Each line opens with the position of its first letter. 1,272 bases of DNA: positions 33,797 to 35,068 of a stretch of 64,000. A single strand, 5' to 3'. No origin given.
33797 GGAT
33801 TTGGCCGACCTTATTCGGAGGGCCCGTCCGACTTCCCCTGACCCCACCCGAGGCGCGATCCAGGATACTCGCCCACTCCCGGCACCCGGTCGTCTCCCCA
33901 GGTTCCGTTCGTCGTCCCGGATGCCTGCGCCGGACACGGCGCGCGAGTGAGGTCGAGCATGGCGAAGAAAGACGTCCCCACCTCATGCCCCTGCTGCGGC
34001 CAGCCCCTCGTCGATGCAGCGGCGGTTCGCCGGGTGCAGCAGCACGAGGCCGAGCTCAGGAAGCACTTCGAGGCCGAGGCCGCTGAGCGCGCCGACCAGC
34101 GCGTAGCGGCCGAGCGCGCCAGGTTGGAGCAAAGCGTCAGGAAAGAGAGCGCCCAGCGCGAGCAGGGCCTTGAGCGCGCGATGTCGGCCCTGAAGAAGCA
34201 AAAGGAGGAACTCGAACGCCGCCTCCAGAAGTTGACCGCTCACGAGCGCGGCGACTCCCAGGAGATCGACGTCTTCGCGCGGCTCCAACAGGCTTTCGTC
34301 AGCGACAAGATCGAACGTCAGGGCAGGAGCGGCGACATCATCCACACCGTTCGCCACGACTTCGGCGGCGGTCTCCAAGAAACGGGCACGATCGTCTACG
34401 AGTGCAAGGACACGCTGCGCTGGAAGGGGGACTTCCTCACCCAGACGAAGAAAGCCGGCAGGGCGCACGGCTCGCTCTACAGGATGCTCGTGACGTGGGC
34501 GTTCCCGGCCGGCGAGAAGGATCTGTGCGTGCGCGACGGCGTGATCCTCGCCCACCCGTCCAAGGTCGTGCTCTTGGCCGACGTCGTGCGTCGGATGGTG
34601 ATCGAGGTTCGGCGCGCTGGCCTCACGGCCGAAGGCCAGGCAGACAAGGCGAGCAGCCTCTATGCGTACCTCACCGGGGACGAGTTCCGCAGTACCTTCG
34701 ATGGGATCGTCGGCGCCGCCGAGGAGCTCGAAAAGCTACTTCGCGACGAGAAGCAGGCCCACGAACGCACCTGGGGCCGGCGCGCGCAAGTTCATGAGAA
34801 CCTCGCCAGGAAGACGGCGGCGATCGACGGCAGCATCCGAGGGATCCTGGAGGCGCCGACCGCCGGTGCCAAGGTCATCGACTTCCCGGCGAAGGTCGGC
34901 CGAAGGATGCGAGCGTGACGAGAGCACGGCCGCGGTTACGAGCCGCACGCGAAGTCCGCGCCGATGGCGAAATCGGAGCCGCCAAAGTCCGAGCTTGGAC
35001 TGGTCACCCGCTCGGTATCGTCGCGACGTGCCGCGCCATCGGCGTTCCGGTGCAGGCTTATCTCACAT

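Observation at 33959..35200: DUF2130 putative zinc-ribbon/PD-(D/E)xK nuclease adjacent to an IS66 transposase tail, inside a mobile-element-rich decay zone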

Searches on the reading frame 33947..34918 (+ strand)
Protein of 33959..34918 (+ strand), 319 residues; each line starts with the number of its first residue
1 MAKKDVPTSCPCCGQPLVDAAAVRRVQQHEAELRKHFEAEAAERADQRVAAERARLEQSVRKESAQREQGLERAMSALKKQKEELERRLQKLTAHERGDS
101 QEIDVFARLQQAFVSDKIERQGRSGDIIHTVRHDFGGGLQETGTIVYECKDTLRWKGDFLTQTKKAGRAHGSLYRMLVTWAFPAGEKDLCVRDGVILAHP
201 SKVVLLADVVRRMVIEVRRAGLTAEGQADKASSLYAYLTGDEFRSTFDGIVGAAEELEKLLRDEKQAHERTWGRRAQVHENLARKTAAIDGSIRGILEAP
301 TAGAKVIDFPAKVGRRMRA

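Call 3: search_protein_families(library=pfam, proteins=[window:33959-34918:+], max_evalue=0.01)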
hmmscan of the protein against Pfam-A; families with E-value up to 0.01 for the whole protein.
window:33959-34918:+ (319 aa): 1 family
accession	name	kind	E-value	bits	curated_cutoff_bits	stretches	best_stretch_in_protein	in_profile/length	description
PF09903.14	DUF2130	-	5.3e-22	78.8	26.7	1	68-289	5-239/255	Uncharacterized protein conserved in bacteria (DUF2130)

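Call 4: search_protein_families(library=padloc, proteins=[window:33959-34918:+], max_evalue=1)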
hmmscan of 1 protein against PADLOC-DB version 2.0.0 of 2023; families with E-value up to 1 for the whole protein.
window:33959-34918:+ (319 aa): 8 families
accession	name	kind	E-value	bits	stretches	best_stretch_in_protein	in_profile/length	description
PDLC03867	LmuB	-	1.3e-05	21.9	1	5-133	316-446/605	-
PDLC03859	LmuB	-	0.00013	19.3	1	7-99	331-406/611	-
PDLC02741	PbeC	-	0.01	12.4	1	23-99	181-259/644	PbeC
PDLC03863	LmuB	-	0.011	12.5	1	8-104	318-408/610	-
PDLC00025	DruG2|DruG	-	0.11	9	1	25-102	308-388/704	Unknown function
PDLC03862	LmuB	-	0.2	8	1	6-94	330-409/643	-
PDLC03864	LmuB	-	0.53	6.7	1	7-106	363-458/657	-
PDLC04547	PDC-M26A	-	0.53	6.7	1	25-116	164-256/724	-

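Call 5: search_protein_families(library=ncbifam, proteins=[window:33959-34918:+], max_evalue=0.1)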
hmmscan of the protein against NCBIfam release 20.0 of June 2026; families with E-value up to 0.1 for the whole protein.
window:33959-34918:+ (319 aa): 4 families
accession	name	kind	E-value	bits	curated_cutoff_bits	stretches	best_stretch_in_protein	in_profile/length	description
NF045487.1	ASRP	equivalog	0.0011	17.7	300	1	6-103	300-392/593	archaea-specific SMC-related protein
NF002572.0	PRK02224.1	equivalog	0.0045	15.3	1087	1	9-104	453-550/888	DNA double-strand break repair ATPase Rad50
NF041034.1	Rad50_Sulf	equivalog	0.0078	14.1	1000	1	9-95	425-515/872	DNA double-strand break repair ATPase Rad50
NF002170.0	PRK01005.1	equivalog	0.014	15.2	280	1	34-129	40-133/208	V-type ATP synthase subunit E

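Call 6: search_solved_structures(query=window:33959-34918:+, max_evalue=1, show_alignments=2)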
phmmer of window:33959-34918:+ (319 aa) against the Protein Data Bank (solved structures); distinct sequences matched with E-value up to 1: 6.
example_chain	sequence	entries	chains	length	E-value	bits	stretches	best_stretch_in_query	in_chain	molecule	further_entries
3keb_A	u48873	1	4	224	0.42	13.6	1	17-87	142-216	Probable thiol peroxidase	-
1v9v_A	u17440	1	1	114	0.48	13.4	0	80-125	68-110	KIAA0561 protein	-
9jc7_A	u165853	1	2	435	0.85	12.6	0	190-290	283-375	Alanine--tRNA ligase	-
9jdn_A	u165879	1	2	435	0.85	12.6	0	190-290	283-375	Alanine--tRNA ligase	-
2m1n_A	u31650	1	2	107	0.88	12.6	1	197-275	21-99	Type III secretion system filament chaperone CesA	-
7oje_A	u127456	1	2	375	0.94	12.5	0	8-82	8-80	Lys-63-specific deubiquitinase ZUFSP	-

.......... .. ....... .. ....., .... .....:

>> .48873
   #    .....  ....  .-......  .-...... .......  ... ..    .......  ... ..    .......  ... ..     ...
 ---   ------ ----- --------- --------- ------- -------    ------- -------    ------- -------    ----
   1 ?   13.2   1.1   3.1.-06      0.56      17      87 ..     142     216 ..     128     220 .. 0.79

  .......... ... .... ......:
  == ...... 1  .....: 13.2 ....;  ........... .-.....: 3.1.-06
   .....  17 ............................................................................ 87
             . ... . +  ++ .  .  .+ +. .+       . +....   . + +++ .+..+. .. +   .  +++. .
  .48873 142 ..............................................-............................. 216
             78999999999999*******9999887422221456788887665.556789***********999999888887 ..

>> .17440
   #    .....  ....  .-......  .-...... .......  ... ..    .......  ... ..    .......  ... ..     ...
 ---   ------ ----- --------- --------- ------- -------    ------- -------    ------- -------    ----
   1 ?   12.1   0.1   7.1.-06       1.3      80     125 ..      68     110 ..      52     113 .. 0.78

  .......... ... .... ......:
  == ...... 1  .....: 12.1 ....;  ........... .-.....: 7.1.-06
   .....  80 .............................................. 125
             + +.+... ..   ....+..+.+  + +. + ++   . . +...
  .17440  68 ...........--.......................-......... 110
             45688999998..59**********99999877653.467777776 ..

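Call 7: find_homologous_proteins(query=window:33959-34918:+, max_evalue=0.001)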
Query window:33959-34918:+ (319 aa): 22 proteins with E <= 0.001 among 8000 candidates.
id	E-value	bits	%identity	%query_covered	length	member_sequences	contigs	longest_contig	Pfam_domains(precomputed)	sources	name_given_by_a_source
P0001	3.1e-155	534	100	77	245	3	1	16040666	PF09903.15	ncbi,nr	ncbi:Hypothetical protein A7982_03929 [Minicystis rosea]|nr:Hypothetical protein A7982_03929 [Minicy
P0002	4.7e-80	288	47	90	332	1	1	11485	PF09903.15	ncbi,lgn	ncbi:MAG: DUF2130 domain-containing protein [Actinomycetota bacterium]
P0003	5.8e-73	264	49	82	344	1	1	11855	PF09903.15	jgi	jgi:hypothetical protein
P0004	5.5e-67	245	41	91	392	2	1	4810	PF09903.15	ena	-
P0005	2.6e-66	243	41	95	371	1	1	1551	PF09903.15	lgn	-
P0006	3.0e-64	236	42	94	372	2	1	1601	PF09903.15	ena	-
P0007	3.8e-60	222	41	92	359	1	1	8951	PF09903.15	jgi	jgi:hypothetical protein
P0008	1.6e-59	220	37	95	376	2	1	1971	PF09903.15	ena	-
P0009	2.2e-57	213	38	91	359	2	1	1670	PF09903.15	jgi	jgi:hypothetical protein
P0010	2.2e-29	121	34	66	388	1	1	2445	PF09903.15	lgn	-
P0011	7.2e-28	116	32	71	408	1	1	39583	PF09903.15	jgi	jgi:hypothetical protein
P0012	1.3e-25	109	31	69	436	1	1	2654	PF09903.15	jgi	jgi:hypothetical protein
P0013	5.8e-25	107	31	76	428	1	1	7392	PF09903.15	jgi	jgi:hypothetical protein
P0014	2.3e-24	105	32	79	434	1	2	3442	PF09903.15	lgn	-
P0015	2.5e-23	101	33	79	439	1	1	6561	PF09903.15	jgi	jgi:hypothetical protein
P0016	1.8e-21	95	31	79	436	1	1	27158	PF09903.15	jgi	jgi:hypothetical protein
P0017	1.1e-19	90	30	81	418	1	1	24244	PF09903.15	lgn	-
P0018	1.9e-19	89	26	88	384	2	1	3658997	PF09903.15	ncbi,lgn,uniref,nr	ncbi:Hypothetical protein IALB_1228 [Ignavibacterium album JCM 16511]|uniref:DUF2130 domain-containi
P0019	2.3e-18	85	29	80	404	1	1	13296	PF09903.15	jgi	jgi:hypothetical protein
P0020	7.7e-18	83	30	74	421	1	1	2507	PF09903.15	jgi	-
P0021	4.8e-17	81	31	74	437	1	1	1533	PF09903.15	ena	-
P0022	4.8e-9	55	33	44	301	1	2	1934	PF09903.15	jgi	-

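Call 8: search_protein_families(library=phrogs, proteins=[window:33959-34918:+], max_evalue=0.1)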
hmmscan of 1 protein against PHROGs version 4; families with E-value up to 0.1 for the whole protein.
window:33959-34918:+ (319 aa): 2 families
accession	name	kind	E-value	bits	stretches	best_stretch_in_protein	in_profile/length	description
phrog_77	-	DNA, RNA and nucleotide metabolism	0.0011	18.5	1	5-94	625-777/967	SbcC-like subunit of palindrome specific endonuclease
phrog_95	-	integration and excision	0.019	14.5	1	21-104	428-525/651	integrase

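Call 16: predict_structure(alignment_id=A1)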
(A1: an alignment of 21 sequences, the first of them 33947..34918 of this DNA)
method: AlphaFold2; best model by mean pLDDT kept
length: 323 residues; sequences in the alignment: 21
mean_pLDDT: 85.8   pTM: 0.58
mean pLDDT of the five models: 85.8, 84.2, 83.2, 82.7, 80.6
residues with pLDDT >= 90: 173; 70-90: 99; 50-70: 42; < 50: 9
segments of 3 or more residues with pLDDT < 50: 1-7
pLDDT, mean of each block of 10 residues (from residue 1): 47 63 70 85 86 89 88 91 90 65 83 97 84 97 96 92 94 95 94 94 95 95 88 89 90 89 93 96 97 93 75 58 46
secondary structure, 60 per line:
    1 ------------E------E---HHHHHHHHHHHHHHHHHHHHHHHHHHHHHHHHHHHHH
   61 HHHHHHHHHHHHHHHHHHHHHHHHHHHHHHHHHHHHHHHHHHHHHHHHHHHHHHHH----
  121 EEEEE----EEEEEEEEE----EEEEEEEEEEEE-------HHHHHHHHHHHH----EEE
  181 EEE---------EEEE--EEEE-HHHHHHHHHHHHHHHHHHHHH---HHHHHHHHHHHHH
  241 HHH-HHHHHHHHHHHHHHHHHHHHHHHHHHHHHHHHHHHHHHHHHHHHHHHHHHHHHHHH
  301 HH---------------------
elements in order: H24-116 E121-125 E130-138 E143-154 H162-173 E178-183 E193-196 E199-202 H204-224 H228-243 H245-302

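Call 18: find_encoding_contigs(protein=P0002, flank=6000, max_places=2)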
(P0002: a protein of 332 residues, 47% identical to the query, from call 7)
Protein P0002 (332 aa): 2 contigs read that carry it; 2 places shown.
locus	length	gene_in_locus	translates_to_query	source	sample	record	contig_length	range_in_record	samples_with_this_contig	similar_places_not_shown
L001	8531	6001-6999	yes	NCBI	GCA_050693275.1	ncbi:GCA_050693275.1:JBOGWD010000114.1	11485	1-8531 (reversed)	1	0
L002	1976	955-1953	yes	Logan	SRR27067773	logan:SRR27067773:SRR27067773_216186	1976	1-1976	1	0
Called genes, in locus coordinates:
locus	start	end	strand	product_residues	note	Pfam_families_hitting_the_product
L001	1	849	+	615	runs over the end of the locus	PF01935:DUF87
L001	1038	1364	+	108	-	-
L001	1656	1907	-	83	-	-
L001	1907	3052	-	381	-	PF14657:Arm-DNA-bind_4, PF14659:Phage_int_SAM_3 (weak), PF00589:Phage_integrase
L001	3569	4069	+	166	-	-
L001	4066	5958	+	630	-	PF10412:TrwB_AAD_bind (faint), PF25199:nSTAND_NTPase5 (faint), PF12696:TraG-D_C (weak)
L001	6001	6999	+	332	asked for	PF09903:DUF2130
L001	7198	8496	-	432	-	PF13701:DDE_Tnp_1_4, PF01609:DDE_Tnp_1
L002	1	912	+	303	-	?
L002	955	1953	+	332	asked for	PF09903:DUF2130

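Call 19: find_encoding_contigs(protein=P0003, flank=6000, max_places=2)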
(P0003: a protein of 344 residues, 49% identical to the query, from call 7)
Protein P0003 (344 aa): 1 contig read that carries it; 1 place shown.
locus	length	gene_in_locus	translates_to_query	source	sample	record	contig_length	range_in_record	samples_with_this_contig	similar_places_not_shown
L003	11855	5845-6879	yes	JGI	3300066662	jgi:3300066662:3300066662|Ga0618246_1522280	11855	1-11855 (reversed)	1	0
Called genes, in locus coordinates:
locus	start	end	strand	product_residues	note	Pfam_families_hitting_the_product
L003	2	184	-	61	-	?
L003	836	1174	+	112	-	-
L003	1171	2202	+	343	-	-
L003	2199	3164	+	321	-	-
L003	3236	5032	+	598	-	PF13304:AAA_21, PF13175:AAA_15, PF12476:DUF3696 (weak)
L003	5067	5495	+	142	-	-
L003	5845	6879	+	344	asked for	PF09903:DUF2130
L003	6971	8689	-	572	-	PF02463:SMC_N, PF11398:DUF2813 (weak), PF13175:AAA_15, PF13476:AAA_23, PF13304:AAA_21, PF13175:AAA_15, PF20469:OLD-like_TOPRIM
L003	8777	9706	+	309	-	-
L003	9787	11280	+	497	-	PF02384:N6_Mtase (weak), PF07669:Eco57I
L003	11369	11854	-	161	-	?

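Call 20: find_encoding_contigs(protein=P0011, flank=6000, max_places=2)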
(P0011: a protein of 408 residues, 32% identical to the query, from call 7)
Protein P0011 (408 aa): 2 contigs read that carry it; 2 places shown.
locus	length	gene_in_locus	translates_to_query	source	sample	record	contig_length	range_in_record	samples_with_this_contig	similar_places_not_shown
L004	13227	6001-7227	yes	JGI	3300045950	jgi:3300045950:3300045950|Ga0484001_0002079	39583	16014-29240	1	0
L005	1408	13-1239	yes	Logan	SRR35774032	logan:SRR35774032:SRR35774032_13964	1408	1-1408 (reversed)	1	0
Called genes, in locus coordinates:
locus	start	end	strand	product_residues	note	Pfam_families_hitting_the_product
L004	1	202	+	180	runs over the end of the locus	PF11198:DUF2857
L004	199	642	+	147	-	-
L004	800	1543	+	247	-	PF08900:AcaB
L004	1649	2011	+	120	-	PF00436:SSB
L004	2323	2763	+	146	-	PF12101:DUF3577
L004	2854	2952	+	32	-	-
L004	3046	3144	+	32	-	-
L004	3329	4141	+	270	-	PF04002:RadC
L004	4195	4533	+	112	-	-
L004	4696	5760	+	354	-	PF06067:DUF932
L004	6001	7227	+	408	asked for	PF09903:DUF2130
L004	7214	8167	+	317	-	PF02195:ParB_N (weak)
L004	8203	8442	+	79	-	PF09954:DUF2188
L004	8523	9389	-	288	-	PF12834:Phage_int_SAM_2, PF12835:Integrase_1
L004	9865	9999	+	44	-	-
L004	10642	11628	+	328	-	PF08279:HTH_11 (faint), PF13280:WYL, PF25583:WCX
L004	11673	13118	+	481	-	PF11074:DUF2779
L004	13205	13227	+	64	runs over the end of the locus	-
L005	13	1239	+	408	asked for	PF09903:DUF2130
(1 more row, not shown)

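Call 22: find_encoding_contigs(protein=P0016, flank=6000, max_places=1)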
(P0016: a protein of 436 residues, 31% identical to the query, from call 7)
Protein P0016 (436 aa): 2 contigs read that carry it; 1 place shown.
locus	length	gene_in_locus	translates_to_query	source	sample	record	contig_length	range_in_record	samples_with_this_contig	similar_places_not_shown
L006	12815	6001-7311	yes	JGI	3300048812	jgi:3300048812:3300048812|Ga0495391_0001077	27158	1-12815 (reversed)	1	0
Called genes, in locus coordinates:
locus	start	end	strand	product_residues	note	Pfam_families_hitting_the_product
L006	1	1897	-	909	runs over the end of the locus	PF00069:Pkinase (weak), PF01636:APH (faint), PF24389:ORC-CDC6-like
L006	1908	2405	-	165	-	-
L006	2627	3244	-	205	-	-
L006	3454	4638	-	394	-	PF28009:SCO5918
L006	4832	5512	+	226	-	PF13482:RNase_H_2 (weak), PF10108:DNA_pol_B_exo2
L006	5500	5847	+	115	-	-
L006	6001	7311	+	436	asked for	PF09903:DUF2130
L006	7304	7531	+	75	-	-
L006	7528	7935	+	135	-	-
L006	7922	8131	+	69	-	-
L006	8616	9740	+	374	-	PF00589:Phage_integrase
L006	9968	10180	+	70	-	-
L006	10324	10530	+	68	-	-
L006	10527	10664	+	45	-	-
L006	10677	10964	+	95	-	-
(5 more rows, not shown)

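Call 23: find_encoding_contigs(protein=P0017, flank=6000, max_places=1)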
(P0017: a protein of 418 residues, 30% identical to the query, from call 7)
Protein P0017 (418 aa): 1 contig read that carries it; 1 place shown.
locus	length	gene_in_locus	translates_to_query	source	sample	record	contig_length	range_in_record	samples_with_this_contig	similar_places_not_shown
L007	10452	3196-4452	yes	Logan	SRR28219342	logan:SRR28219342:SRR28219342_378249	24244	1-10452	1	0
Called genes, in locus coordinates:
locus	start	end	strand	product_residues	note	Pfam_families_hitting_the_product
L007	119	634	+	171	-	-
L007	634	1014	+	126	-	-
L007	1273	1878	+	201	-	PF04343:DUF488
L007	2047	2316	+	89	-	-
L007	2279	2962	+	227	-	-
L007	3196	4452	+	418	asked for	PF09903:DUF2130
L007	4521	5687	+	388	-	PF01594:AI-2E_transport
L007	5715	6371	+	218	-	-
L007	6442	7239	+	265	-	PF10881:DUF2726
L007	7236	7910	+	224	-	-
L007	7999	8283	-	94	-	PF00216:Bac_DNA_binding, PF18291:HU-HIG (weak), PF18175:HU-CCDC81_bac_2 (weak)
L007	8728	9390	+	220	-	-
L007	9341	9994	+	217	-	-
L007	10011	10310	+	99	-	-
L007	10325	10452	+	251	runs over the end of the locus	-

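Call 24: find_encoding_contigs(protein=P0018, flank=6000, max_places=1)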
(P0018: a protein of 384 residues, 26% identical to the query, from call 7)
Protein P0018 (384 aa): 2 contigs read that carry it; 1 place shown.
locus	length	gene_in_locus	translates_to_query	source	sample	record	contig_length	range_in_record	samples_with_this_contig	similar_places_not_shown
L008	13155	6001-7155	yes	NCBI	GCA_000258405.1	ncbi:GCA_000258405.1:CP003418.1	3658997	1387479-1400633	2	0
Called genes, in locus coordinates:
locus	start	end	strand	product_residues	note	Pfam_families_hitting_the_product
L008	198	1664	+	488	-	-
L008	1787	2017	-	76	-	-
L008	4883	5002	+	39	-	-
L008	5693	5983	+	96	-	-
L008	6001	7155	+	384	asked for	PF09903:DUF2130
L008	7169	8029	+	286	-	PF01844:HNH (weak)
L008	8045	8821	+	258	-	PF13230:GATase_4, PF13522:GATase_6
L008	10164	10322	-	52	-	-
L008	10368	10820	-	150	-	PF02481:DNA_processg_A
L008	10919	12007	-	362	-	PF13784:Fic_N, PF02661:Fic, PF21248:SoFic-like_C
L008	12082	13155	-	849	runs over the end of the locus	PF04465:DUF499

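Call 29: find_related_loci(query=A2, collection=genome_contigs, flank=8000)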
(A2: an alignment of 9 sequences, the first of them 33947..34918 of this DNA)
Query A2 (323 aa) in genome_contigs; peptide patterns used: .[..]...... (x = any residue, [..] = any of these).
23 stretches matched a pattern; 9 encode a relative of the query (tblastn E <= 1e-3); 9 distinct loci.
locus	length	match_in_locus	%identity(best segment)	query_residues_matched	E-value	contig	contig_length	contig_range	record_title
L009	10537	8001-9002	46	3-292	9e-91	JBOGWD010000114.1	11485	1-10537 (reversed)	MAG: Actinomycetota bacterium isolate M3-S_maxbin2.bin.153 k127_4157916, whole genome shotgun sequence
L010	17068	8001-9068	38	11-319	4e-65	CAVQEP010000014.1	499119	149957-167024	MAG: uncultured Actinomycetes bacterium isolate MFD08700.bin.1.66 genome assembly, contig: contig_6811, whole genome sho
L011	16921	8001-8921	40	13-301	6e-60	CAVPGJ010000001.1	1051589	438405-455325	MAG: uncultured Actinomycetes bacterium isolate MFD10007.bin.2.153 genome assembly, contig: contig_12690, whole genome s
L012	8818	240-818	47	89-278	2e-53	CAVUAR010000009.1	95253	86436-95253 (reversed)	MAG: uncultured Actinomycetes bacterium isolate MFD02199.bin.2.12 genome assembly, contig: contig_57628, whole genome sh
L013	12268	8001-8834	40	14-251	7e-49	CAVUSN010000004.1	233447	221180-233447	MAG: uncultured Actinomycetes bacterium isolate MFD06085.bin.2.163 genome assembly, contig: contig_22853, whole genome s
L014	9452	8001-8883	43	14-303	7e-52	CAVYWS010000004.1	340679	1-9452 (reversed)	MAG: uncultured Solirubrobacterales bacterium isolate MFD04944.bin.2.103 genome assembly, contig: contig_21991, whole ge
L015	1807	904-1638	35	61-302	6e-42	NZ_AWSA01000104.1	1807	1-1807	Intrasporangium oryzae NRRL B-24470 contig109, whole genome shotgun sequence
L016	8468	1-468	46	147-302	5e-41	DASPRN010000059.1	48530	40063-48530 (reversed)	MAG TPA_asm: Gaiellaceae bacterium isolate SMAG_U12226 k141_2307618, whole genome shotgun sequence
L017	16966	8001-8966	29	14-314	1e-28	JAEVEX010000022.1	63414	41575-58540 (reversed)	MAG: Candidatus Thermoflexus tengchongensis isolate QQ.bin.20 NODE_778_length_63414_cov_7.99818, whole genome shotgun se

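Call 34: search_protein_families(library=pfam, proteins=[L014:3542-4528:+, L014:5105-5548:+, L004:7214-8167:+], max_evalue=0.01)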
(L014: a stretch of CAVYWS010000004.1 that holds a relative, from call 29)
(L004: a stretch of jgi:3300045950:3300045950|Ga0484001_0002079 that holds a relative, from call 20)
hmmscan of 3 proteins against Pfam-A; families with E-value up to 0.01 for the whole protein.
L014:3542-4528:+ (328 aa): 1 family
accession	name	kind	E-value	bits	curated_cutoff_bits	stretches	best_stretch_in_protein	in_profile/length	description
PF14088.11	DUF4268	-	6.9e-25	88.1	27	1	184-322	1-139/140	Domain of unknown function (DUF4268)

L014:5105-5548:+ (147 aa): 0 families

L004:7214-8167:+ (317 aa): 1 family
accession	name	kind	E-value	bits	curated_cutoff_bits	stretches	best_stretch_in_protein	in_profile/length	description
PF02195.25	ParB_N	-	2.7e-07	31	26.3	1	33-95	5-66/95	ParB N-terminal domain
